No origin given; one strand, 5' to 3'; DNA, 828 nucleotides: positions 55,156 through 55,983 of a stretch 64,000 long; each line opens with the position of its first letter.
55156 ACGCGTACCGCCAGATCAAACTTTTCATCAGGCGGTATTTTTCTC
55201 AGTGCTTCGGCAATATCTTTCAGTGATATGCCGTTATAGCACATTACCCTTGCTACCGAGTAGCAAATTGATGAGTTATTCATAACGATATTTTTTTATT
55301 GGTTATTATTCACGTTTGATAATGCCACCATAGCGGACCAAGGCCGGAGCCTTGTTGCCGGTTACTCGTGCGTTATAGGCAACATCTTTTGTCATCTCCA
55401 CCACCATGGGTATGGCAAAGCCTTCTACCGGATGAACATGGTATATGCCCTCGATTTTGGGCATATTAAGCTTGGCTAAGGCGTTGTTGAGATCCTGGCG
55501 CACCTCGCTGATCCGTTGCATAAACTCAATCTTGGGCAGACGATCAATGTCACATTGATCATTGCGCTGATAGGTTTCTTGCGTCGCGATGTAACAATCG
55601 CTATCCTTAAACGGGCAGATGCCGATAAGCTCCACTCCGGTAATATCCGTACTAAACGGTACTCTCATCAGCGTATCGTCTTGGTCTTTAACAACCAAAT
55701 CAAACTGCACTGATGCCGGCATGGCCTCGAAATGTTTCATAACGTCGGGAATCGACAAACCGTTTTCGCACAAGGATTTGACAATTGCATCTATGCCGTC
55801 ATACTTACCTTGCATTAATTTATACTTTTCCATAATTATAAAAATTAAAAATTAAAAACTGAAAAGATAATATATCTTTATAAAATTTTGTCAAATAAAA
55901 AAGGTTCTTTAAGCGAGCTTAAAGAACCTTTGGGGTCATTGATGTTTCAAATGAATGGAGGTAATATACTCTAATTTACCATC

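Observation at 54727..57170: Tandem expansion of an unrecognised protein family (three genes, one a two-domain fusion) with duplicated promoter-terminator modules, beside adhE and rubrerythrin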

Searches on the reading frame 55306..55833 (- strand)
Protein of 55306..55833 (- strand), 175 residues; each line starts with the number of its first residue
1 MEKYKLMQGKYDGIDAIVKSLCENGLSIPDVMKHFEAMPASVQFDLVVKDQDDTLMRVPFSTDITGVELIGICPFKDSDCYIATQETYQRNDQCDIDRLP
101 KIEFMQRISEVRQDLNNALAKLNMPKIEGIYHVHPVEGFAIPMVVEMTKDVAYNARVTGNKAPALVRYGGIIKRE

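Call 3: search_protein_families(library=pfam, proteins=[window:55306-55833:-], max_evalue=1)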
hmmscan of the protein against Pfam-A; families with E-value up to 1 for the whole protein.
window:55306-55833:- (175 aa): 0 families

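Call 4: search_protein_families(library=ncbifam, proteins=[window:55306-55833:-], max_evalue=1)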
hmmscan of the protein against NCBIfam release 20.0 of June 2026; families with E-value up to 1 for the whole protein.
window:55306-55833:- (175 aa): 0 families

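Call 5: search_protein_families(library=phrogs, proteins=[window:55306-55833:-], max_evalue=1)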
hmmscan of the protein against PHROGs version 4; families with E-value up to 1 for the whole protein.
window:55306-55833:- (175 aa): 2 families
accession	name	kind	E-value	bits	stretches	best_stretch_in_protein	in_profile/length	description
phrog_5556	-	tail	0.17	12.7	1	96-136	56-91/148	tail protein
phrog_8494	-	unknown function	0.32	11.7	0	25-41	50-66/68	-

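Call 14: find_related_loci(query=A2, collection=genome_contigs, flank=10000)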
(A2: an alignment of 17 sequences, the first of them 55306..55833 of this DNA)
Query A2 (175 aa) in genome_contigs; peptide patterns used: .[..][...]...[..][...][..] (x = any residue, [..] = any of these).
27 stretches matched a pattern; 2 encode a relative of the query (tblastn E <= 1e-3); 2 distinct loci.
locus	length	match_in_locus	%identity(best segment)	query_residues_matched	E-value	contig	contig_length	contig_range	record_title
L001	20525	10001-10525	83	1-175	5e-102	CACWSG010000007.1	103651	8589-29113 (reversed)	MAG: uncultured proteobacterium isolate RUG10873 genome assembly, contig: RUG10873_asm_7, whole genome shotgun sequence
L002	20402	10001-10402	32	10-134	9e-13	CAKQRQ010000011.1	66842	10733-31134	MAG: uncultured Alphaproteobacteria bacterium isolate REFINED_METABAT215_TOP10_CONTIGS_1500_ASSEMBLY_K77_MERGED__Hadza_M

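Call 20: search_protein_families(library=pfam, proteins=[L001:11181-13250:-, L001:13492-14094:+, L002:12239-12844:+, L002:11348-12022:-, L002:10781-11308:+, L002:9068-9610:-, L002:7776-8591:+, L002:6113-6616:-, L002:13171-13581:-], max_evalue=0.01)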
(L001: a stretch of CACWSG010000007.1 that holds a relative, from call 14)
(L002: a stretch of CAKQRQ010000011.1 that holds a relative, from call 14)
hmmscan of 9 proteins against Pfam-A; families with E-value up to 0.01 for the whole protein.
L001:11181-13250:- (689 aa): 0 families

L001:13492-14094:+ (200 aa): 5 families
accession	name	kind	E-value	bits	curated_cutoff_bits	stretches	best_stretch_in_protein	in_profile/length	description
PF00239.26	Resolvase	-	1.3e-32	113.3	23.3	1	4-144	2-144/145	Resolvase, N terminal domain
PF02796.21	HTH_7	-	2.6e-06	27.9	23.8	1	157-192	4-40/45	Helix-turn-helix domain of resolvase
PF13384.12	HTH_23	-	0.0025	18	24.6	0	168-194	12-38/50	Homeodomain-like domain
PF13518.12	HTH_28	-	0.0059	17.1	25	0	167-193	7-32/52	Helix-turn-helix domain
PF13551.12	HTH_29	-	0.0066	17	28.1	0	169-199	7-38/64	Winged helix-turn helix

L002:12239-12844:+ (201 aa): 10 families
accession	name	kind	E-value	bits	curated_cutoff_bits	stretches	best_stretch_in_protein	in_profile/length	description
PF00239.26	Resolvase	-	1.1e-31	110.3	23.3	1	3-145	1-145/145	Resolvase, N terminal domain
PF13384.12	HTH_23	-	2.4e-06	27.6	24.6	1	169-196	13-40/50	Homeodomain-like domain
PF02796.21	HTH_7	-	1.9e-05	25.1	23.8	1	158-192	5-40/45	Helix-turn-helix domain of resolvase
PF13936.12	HTH_38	-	3.9e-05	23.7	27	1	164-196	10-43/44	Helix-turn-helix domain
PF13551.12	HTH_29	-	6.9e-05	23.3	28.1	1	169-197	7-36/64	Winged helix-turn helix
PF13518.12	HTH_28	-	0.0002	21.8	25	1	170-196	9-35/52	Helix-turn-helix domain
PF04218.19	CENP-B_N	-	0.0017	18.4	21.2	1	169-193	18-42/53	CENP-B N-terminal DNA-binding domain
PF13545.12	HTH_Crp_2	-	0.0043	17.4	27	0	173-200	22-49/70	Crp-like helix-turn-helix domain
PF08279.18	HTH_11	-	0.009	16.3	25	0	171-198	12-40/55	HTH domain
PF03261.20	CDK5_activator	-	0.009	16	25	0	13-150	25-156/336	Cyclin-dependent kinase 5 activator protein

L002:11348-12022:- (224 aa): 0 families

L002:10781-11308:+ (175 aa): 3 families
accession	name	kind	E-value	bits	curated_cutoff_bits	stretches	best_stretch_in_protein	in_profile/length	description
PF13671.12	AAA_33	-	0.00066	20.4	27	1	3-40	2-39/143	AAA domain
PF13238.12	AAA_18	-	0.0057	17.6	29.4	1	3-37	1-34/128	AAA domain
PF13521.12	AAA_28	-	0.007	17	27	0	2-42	1-39/164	AAA domain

L002:9068-9610:- (180 aa): 0 families

L002:7776-8591:+ (271 aa): 1 family
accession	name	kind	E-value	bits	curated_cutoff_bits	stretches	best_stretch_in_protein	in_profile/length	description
PF02698.23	DUF218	-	4.8e-08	33.4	27.6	1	54-147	23-103/133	DUF218 domain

L002:6113-6616:- (167 aa): 0 families

L002:13171-13581:- (136 aa): 0 families

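Call 21: search_protein_representatives(alignment_id=A2)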
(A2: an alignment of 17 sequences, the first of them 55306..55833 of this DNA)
Query: 17 sequences, 167 profile positions. Proteins with E-value up to 0.001 (for the whole library): 124; up to 1e-10: 78; up to 1e-30: 12. The best 124 are listed.
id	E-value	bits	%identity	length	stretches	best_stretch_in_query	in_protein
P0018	2.0e-82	291.2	-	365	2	1-166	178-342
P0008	4.7e-64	231.4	-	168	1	1-166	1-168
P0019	1.2e-63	230.1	-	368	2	1-165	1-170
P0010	5.2e-60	218.3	-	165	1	1-166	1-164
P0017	2.1e-53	196.8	-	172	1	2-166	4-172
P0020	2.3e-40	154.4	-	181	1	2-166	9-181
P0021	1.8e-39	151.5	-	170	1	1-166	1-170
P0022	1.7e-37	145.0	-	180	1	3-166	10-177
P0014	2.1e-34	135.0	-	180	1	33-166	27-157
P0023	2.2e-34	134.9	-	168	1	1-165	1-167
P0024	8.8e-33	129.7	-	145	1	25-165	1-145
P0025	7.3e-32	126.7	-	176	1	3-143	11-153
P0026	7.4e-27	110.4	-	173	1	1-165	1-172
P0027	2.8e-26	108.5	-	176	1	3-166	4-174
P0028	6.9e-25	104.0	-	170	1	5-138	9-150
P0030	5.7e-21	91.3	-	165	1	3-164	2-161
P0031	7.2e-21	90.9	-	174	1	3-163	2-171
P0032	1.8e-20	89.6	-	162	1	3-165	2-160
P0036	2.8e-18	82.5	-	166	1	3-164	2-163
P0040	1.0e-17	80.7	-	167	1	3-165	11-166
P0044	2.3e-16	76.3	-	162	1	4-164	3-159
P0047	1.9e-15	73.3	-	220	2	4-165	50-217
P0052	6.8e-15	71.5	-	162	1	3-164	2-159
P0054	1.4e-14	70.5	-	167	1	1-162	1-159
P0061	1.7e-13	67.0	-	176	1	4-165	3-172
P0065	1.1e-12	64.3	-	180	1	3-165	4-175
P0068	2.3e-12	63.3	-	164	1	3-163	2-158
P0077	1.1e-11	61.0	-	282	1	35-164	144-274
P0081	3.5e-11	59.4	-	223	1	50-136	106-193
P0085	5.6e-11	58.8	-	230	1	34-164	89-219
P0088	9.3e-11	58.0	-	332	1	1-143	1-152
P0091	1.0e-10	57.9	-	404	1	33-164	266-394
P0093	1.9e-10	57.1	-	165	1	3-164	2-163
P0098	1.4e-09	54.2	-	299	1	36-131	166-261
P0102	4.8e-09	52.5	-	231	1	35-163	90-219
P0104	6.2e-09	52.1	-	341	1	36-151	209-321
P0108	1.2e-08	51.2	-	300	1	33-164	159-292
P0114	4.7e-08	49.2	-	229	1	14-137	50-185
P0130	5.8e-05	39.2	-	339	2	36-133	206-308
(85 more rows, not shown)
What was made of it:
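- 124 cluster representatives in 1.84 billion (call 21).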

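Call 23: predict_structure(alignment_id=A2)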
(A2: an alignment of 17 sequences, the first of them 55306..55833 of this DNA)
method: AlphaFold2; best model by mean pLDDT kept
length: 175 residues; sequences in the alignment: 17
mean_pLDDT: 80.8   pTM: 0.72
mean pLDDT of the five models: 80.8, 69.2, 68.0, 66.3, 64.3
residues with pLDDT >= 90: 46; 70-90: 99; 50-70: 24; < 50: 6
segments of 3 or more residues with pLDDT < 50: none
pLDDT, mean of each block of 10 residues (from residue 1): 54 81 85 73 88 89 85 91 88 83 87 90 88 81 76 64 76 70
secondary structure, 60 per line:
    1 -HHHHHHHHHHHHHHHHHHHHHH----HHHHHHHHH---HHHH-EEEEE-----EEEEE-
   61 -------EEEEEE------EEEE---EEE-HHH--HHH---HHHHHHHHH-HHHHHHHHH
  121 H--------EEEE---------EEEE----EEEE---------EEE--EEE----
elements in order: H2-23 H28-36 H40-43 E45-49 E55-59 E68-73 E80-83 E87-89 H102-110 H112-121 E130-133 E143-146 E151-154 E164-166 E169-171

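Call 28: fold_search(model_id=the predicted structure, library=pdb)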
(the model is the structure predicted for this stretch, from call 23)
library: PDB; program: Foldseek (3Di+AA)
matches with E <= 10: 170; with E <= 0.001: 0
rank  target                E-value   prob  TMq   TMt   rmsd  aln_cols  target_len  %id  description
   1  8q4e_A                3.7e-01  0.80  0.35  0.45   4.2       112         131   15  Structure of Legionella pneumophila Lcl C-terminal domain (released 2023-12-27)
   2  5n40                  7.2e-01  0.44  0.28  0.16   4.3        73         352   14  Structure of Yersinia pseudotuberculosis adhesin InvE (released 2017-04-12)
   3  9go3_A                1.4e+00  0.03  0.15  0.12  20.2       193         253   11  Sub-open structure of the mechanosensitive channel YbiO (released 2025-02-05)
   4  7a46_A                1.6e+00  0.03  0.14  0.12  20.2       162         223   14  small conductance mechanosensitive channel YbiO (released 2020-11-18)
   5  7u39_D                1.9e+00  0.06  0.10  0.03  10.6        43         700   16  Structure of the apo form of Streptomyces venezuelae GlgX, the glycogen debranching enzyme (released 2022-10-05)
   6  3h1s_A                2.3e+00  0.10  0.12  0.12  11.9        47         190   21  Crystal structure of superoxide dismutase from Francisella tularensis subsp. tularensis SCHU S4 (released 2009-05-05)
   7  8avl_A                2.4e+00  0.09  0.13  0.12   9.6        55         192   20  Superoxide dismutase SodFM2 from Bacteroides fragilis (released 2023-04-19)
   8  8d4v_D                2.7e+00  0.06  0.12  0.18  13.5        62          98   22  Crystal Structure of Cathepsin G Inhibited by Eap2 from S. aureus (released 2022-12-21)
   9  8d4u_C                2.9e+00  0.06  0.12  0.18  13.5        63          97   19  Crystal Structure of Neutrophil Elastase Inhibited by Eap2 from S. aureus (released 2022-12-21)
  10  7u3b_E                2.9e+00  0.06  0.10  0.03   7.5        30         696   17  Structure of S. venezuelae GlgX bound to c-di-GMP and acarbose (pH 8.5) (released 2022-10-05)
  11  4ki5_F                2.9e+00  0.02  0.11  0.10  13.5        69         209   10  Cystal structure of human factor VIII C2 domain in a ternary complex with murine inhbitory antibodies 3E6 and G99 (released 2014-01-15)
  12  4hmt_A                2.9e+00  0.01  0.14  0.13  15.8       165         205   12  Crystal structure of PhzG from Pseudomonas fluorescens 2-79 in complex with hexahydrophenazine-1,6-dicarboxylic acid (released 2013-08-07)
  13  4hms_B                3.2e+00  0.01  0.14  0.13  15.8       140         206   11  Crystal structure of PhzG from Pseudomonas fluorescens 2-79 in complex with a second FMN in the substrate binding site (released 2013-08-07)
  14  3h1s_B                3.4e+00  0.12  0.16  0.15   9.9        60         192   13  Crystal structure of superoxide dismutase from Francisella tularensis subsp. tularensis SCHU S4 (released 2009-05-05)
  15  8zah_B                3.4e+00  0.09  0.15  0.11  11.9        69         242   10  Crystal structure of the channel protein CorA from Campylobacter jejuni (released 2024-06-19)
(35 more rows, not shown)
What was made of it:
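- On DUF1566 / Lcl_C (PF07603): First model: E 0.37, probability 0.80, TM 0.45 (call 28).
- On C-type-lectin-like fold (superfamily level): InvE and Lcl (call 28).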

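Call 29: search_protein_families(library=pfam, alignment_id=A3, max_evalue=1)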
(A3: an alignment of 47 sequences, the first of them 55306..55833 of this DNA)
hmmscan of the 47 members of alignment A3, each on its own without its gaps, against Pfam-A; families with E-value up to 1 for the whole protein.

A. member 1, window:55306-55833:- (175 aa): 0 families

B. families by the number of members that match (of 47 scanned): 32 families (the first 25 are shown)
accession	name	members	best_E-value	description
PF22470.1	Histone_HNS_N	12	0.00072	H-NS histone-like proteins, N-terminal domain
PF19891.5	DUF6364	2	0.024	Family of unknown function (DUF6364)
PF16795.10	Phage_integr_3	2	0.046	Archaeal phage integrase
PF24842.1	UFD1_N2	1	0.01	Ubiquitin fusion degradation protein UFD1, N-terminal subdomain 2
PF12622.12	NpwBP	1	0.011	mRNA biogenesis factor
PF03992.22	ABM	1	0.015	Antibiotic biosynthesis monooxygenase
PF17193.9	MukF_C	1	0.022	MukF C-terminal domain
PF08279.18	HTH_11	1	0.03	HTH domain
PF08868.15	YugN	1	0.045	YugN-like family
PF02609.21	Exonuc_VII_S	1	0.071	Exonuclease VII small subunit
PF10030.15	DUF2272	1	0.073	Uncharacterized protein conserved in bacteria (DUF2272)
PF22721.1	TBP-TOTE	1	0.075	TATA-binding-like protein domain of the TOTE conflict systems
PF25149.1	DUF7825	1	0.077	Domain of unknown function (DUF7825)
PF14084.11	DUF4264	1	0.08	Protein of unknown function (DUF4264)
PF20006.4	fvmYukDl_N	1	0.085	YukD-like N-terminal domain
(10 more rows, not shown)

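Call 30: search_solved_structures(query=A3, max_evalue=10, show_alignments=3)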
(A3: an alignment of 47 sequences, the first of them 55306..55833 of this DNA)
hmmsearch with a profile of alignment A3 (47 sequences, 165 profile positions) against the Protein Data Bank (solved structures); distinct sequences matched with E-value up to 10: 11.
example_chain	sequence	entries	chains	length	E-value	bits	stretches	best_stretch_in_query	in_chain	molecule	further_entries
2oxv_A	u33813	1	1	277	0.047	16.4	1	44-143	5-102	Type II restriction enzyme EcoRI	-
1ckq_A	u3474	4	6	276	0.06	16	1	45-143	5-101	PROTEIN (ENDONUCLEASE) | PROTEIN (ECO RI ENDONUCLEASE (E.C.3.1.21.4)) | PROTEIN (ECO RI ENDONUCLEASE)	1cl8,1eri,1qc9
6f6p_C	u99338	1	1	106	0.6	12.8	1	70-121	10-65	Rab-3A-interacting protein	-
6f6p_A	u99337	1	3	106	0.6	12.8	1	70-121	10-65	Rab-3A-interacting protein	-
6ut3_A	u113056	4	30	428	0.6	12.8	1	83-144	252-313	GTPase subunit of restriction endonuclease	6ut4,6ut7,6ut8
1qrh_A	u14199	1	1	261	0.72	12.5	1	58-143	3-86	ECO RI ENDONCULEASE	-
1qps_A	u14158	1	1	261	0.74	12.5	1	58-143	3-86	ENDONUCLEASE ECORI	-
1qri_A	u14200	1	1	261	0.75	12.5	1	58-143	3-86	ECO RI ENDONCULEASE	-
2jml_A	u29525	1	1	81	1.2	11.7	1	4-32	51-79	DNA BINDING DOMAIN/TRANSCRIPTIONAL REGULATOR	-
9wz3_A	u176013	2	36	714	1.7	11.3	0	5-48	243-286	Stellatatriene synthase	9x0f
3jqh_A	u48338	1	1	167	2.3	10.9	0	78-122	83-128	C-type lectin domain family 4 member M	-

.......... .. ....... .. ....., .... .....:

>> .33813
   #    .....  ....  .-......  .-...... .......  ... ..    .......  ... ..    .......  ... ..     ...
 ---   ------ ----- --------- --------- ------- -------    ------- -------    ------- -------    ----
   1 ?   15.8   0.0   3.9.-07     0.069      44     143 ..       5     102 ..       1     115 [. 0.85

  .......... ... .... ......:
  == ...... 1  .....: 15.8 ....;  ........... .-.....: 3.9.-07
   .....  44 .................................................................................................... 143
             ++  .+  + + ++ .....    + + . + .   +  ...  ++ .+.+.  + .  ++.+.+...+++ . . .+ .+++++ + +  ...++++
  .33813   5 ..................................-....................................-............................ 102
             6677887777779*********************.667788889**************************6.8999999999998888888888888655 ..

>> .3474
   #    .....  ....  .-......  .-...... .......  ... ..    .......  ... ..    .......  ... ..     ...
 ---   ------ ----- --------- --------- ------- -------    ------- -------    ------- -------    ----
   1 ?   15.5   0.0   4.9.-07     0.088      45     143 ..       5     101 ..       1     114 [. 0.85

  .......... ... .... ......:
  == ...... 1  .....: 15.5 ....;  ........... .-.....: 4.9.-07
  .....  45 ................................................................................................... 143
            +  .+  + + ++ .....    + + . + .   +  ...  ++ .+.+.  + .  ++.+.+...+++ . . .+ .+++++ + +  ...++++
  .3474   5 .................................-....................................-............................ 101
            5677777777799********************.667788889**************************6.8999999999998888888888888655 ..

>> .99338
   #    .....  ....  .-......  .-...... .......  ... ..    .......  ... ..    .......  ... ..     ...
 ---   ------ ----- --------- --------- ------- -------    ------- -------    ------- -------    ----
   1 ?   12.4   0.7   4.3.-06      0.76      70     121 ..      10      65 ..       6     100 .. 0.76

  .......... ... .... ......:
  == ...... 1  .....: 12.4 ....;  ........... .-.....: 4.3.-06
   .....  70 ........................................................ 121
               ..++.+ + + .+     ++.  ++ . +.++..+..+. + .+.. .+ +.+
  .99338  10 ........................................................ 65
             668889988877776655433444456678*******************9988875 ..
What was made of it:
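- On EcoRI-like PD-(D/E)xK nuclease: The profile against PDB gave E 0.047 and 16 bits to the EcoRI N-terminus (call 30).
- Tried and rejected: I rejected it because the catalytic residues are not conserved and there is no structural support (call 30).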

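Call 34: find_encoding_contigs(protein=P0018, flank=8000, max_places=6)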
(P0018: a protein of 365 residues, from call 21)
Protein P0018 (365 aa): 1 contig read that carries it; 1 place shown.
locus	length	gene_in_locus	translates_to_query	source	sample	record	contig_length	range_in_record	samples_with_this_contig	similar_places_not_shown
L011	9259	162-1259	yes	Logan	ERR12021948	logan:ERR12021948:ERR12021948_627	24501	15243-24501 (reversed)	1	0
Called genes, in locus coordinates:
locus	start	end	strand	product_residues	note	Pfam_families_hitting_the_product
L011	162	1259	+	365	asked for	-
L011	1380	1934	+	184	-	-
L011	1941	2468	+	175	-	-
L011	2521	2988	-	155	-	PF00436:SSB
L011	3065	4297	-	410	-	PF13433:Peripla_BP_5 (weak), PF13458:Peripla_BP_6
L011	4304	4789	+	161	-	-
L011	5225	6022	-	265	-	-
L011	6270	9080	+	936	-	PF00005:ABC_tran (faint), PF02463:SMC_N (faint), PF13191:AAA_16 (faint), PF13304:AAA_21 (faint), PF13476:AAA_23 (faint), PF13555:AAA_29 (faint), PF17760:UvrA_inter, PF17755:UvrA_DNA-bind, +1 more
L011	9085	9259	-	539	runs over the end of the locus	-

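Call 35: find_encoding_contigs(protein=P0030, flank=7000, max_places=5)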
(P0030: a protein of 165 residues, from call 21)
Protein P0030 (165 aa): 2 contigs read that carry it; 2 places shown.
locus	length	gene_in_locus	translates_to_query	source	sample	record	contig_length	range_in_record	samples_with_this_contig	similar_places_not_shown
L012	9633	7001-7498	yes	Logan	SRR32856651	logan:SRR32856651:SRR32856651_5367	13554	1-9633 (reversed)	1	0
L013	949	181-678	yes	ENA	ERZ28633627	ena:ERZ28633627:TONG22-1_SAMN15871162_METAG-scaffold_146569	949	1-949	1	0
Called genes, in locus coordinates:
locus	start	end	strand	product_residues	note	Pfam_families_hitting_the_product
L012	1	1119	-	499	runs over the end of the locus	PF13231:PMT_2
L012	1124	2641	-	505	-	-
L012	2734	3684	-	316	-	-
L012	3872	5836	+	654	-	-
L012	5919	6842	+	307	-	-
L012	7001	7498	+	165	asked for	-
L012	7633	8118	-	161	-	PF00380:Ribosomal_S9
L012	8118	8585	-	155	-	PF00572:Ribosomal_L13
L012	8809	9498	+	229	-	PF04473:DUF553, PF01841:Transglut_core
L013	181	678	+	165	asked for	-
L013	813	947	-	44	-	?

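Call 36: find_encoding_contigs(protein=P0040, flank=7000, max_places=5)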
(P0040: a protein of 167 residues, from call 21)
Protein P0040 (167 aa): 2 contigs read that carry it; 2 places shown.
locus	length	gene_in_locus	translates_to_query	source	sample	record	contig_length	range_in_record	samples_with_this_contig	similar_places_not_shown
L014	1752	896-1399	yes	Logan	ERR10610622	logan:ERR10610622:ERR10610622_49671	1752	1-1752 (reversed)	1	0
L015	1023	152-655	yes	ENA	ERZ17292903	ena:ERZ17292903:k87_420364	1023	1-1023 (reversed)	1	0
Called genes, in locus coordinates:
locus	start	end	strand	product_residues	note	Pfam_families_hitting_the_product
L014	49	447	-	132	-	-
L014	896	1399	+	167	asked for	-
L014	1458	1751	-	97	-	?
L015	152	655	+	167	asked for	-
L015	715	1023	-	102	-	?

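Call 37: find_encoding_contigs(protein=P0077, flank=7000, max_places=5)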
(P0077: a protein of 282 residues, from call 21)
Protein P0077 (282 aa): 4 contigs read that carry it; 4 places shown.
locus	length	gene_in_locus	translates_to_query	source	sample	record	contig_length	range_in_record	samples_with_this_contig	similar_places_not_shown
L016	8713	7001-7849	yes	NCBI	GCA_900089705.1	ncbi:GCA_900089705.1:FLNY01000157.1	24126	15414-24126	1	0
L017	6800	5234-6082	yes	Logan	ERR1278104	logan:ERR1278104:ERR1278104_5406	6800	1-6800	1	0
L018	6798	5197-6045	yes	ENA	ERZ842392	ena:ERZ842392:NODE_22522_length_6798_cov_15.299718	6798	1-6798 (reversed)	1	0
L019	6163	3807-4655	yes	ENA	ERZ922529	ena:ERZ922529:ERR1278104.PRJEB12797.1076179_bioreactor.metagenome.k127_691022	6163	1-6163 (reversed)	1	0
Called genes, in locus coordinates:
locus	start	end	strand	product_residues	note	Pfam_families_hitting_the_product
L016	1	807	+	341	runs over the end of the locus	PF00294:PfkB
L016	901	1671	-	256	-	-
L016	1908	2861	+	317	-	PF01544:CorA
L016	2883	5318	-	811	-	PF20437:LonC_helical, PF13654:AAA_32, PF20436:LonB_AAA-LID, PF05362:Lon_C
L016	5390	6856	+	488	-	PF07719:TPR_2 (faint), PF13424:TPR_12 (weak), PF17874:TPR_MalT, PF13424:TPR_12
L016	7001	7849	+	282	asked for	-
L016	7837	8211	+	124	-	-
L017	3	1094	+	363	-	?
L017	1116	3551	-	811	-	PF20437:LonC_helical, PF13654:AAA_32, PF20436:LonB_AAA-LID, PF05362:Lon_C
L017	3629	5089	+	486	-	PF07719:TPR_2 (faint), PF13424:TPR_12 (weak), PF17874:TPR_MalT, PF13424:TPR_12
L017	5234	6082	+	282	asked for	-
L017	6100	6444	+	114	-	-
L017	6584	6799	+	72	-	?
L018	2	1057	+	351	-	?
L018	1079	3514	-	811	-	PF20437:LonC_helical, PF13654:AAA_32, PF20436:LonB_AAA-LID, PF05362:Lon_C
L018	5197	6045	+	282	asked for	-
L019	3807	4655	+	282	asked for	-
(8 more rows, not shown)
